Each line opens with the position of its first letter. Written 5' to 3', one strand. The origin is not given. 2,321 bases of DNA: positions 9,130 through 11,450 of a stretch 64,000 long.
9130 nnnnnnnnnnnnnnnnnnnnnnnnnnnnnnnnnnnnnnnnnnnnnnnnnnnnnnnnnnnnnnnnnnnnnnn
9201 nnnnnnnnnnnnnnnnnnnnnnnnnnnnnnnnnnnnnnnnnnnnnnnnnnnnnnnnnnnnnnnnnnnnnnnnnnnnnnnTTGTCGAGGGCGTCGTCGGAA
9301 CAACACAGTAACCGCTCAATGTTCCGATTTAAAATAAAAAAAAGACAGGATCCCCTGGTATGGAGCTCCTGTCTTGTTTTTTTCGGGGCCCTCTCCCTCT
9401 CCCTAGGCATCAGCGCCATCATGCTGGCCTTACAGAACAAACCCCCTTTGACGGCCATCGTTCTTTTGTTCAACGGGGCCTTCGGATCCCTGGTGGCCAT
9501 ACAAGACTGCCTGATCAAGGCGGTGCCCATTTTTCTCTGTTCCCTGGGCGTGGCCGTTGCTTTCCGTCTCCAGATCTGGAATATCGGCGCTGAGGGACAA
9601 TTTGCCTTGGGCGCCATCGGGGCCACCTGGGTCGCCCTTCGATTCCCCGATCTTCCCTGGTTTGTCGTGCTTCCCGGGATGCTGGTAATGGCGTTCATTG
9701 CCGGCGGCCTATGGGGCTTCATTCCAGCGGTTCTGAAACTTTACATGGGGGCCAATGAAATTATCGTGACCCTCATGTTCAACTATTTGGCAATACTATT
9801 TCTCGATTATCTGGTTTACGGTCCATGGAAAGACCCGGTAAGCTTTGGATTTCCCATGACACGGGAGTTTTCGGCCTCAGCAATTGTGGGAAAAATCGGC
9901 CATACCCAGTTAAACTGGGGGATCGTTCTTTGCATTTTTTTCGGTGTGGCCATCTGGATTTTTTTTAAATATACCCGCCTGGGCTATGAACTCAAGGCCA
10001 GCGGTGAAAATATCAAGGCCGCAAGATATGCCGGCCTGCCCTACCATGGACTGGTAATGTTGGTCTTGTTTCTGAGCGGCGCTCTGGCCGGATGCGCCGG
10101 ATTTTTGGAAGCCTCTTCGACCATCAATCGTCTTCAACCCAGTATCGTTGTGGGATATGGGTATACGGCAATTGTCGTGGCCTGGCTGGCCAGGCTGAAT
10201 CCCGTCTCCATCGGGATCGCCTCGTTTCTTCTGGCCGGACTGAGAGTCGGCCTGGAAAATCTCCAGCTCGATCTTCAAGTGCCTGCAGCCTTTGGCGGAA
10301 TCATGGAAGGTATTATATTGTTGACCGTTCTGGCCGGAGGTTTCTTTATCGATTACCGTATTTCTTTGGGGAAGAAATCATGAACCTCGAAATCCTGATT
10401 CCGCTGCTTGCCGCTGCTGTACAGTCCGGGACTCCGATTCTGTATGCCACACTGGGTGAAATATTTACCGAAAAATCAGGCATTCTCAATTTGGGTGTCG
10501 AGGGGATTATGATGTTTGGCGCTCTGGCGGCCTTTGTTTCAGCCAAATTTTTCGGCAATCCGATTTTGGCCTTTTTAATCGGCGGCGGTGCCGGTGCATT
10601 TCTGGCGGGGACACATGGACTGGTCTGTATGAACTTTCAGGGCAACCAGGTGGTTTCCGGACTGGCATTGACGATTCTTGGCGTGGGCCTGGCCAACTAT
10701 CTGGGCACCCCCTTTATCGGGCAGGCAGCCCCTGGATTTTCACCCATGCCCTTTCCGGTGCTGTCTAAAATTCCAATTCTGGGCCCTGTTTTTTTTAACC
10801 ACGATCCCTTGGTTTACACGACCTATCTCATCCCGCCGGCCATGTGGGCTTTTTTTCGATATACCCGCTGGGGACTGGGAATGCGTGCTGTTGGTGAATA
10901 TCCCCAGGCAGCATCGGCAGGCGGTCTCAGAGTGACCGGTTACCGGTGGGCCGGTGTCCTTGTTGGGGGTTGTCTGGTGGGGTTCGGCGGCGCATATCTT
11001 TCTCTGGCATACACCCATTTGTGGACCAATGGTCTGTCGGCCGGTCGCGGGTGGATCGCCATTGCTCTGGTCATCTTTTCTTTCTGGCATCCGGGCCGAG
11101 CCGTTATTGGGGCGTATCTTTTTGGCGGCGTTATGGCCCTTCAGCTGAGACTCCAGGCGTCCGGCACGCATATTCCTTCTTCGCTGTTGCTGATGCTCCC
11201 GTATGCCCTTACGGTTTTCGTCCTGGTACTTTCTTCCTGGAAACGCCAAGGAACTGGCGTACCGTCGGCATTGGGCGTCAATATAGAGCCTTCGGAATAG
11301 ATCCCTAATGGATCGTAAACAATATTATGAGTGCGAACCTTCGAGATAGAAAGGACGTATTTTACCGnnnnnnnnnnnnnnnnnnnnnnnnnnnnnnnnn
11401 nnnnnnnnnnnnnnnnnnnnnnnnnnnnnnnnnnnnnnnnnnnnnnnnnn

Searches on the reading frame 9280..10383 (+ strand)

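Call 54: search_protein_families(library=pfam, max_evalue=0.001, proteins=[window:9280-10383:+])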
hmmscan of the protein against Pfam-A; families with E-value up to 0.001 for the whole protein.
window:9280-10383:+ (367 aa): 1 family
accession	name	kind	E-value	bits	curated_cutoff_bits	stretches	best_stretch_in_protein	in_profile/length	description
PF02653.21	BPD_transp_2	-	1.7e-40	139.3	26.8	1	76-351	4-269/269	Branched-chain amino acid transport system / permease component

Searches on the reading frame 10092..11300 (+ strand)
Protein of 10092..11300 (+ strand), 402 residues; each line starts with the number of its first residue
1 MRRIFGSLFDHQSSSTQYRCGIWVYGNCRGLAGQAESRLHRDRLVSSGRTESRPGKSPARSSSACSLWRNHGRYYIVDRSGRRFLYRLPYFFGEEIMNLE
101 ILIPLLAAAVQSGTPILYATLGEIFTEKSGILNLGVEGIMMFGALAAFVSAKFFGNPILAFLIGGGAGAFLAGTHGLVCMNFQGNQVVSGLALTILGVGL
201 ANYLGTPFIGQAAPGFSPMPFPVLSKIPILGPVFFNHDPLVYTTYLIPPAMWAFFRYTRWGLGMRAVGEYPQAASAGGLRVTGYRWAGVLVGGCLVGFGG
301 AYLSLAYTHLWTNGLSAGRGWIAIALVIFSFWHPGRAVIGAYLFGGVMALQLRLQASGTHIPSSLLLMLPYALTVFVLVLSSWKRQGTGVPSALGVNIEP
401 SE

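Call 54: search_protein_families(library=pfam, max_evalue=0.001, proteins=[window:10092-11300:+])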
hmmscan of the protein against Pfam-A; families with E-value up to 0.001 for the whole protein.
window:10092-11300:+ (402 aa): 1 family
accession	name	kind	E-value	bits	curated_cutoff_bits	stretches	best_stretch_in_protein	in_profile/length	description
PF02653.21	BPD_transp_2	-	1.6e-30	106.6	26.8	1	112-378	8-269/269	Branched-chain amino acid transport system / permease component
